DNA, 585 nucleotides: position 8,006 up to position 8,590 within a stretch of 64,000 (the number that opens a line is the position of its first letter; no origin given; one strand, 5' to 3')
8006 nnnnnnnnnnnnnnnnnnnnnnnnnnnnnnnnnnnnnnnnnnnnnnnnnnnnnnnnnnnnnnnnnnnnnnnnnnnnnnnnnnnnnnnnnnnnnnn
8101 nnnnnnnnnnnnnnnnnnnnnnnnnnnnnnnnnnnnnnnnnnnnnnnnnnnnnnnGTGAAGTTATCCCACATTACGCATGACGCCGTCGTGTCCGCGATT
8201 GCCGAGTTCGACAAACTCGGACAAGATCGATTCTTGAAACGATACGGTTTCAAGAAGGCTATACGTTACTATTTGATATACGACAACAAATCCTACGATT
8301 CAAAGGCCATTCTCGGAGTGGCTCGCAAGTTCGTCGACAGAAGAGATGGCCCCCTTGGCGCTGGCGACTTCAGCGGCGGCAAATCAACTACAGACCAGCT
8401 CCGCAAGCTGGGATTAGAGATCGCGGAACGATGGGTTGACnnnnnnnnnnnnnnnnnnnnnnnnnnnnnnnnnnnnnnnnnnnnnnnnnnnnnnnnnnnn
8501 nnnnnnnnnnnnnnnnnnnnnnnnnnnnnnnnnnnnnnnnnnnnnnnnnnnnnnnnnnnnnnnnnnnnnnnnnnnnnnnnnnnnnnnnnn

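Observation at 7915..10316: Low-GC islet next to blaR1: HNH endonuclease with unknown N-terminal domain plus AAA/DUF4143 ATPase-nuclease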

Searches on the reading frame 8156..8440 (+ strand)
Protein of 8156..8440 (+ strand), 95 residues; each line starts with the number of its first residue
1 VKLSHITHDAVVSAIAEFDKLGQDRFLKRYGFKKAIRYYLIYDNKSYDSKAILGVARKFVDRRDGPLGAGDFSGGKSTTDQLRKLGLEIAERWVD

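Call 49: predict_structure(alignment_id=A3)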
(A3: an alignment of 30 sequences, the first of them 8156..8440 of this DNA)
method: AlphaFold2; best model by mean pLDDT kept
length: 95 residues; sequences in the alignment: 30
mean_pLDDT: 83.9   pTM: 0.78
mean pLDDT of the five models: 83.9, 83.8, 81.5, 81.5, 79.5
residues with pLDDT >= 90: 42; 70-90: 34; 50-70: 18; < 50: 1
segments of 3 or more residues with pLDDT < 50: none
pLDDT, mean of each block of 10 residues (from residue 1): 81 96 92 87 92 90 67 71 89 64
secondary structure, 60 per line:
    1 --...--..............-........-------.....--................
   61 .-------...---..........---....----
elements in order: H8-21 H23-30 E38-42 E45-48 H49-61 H75-84 E88-91
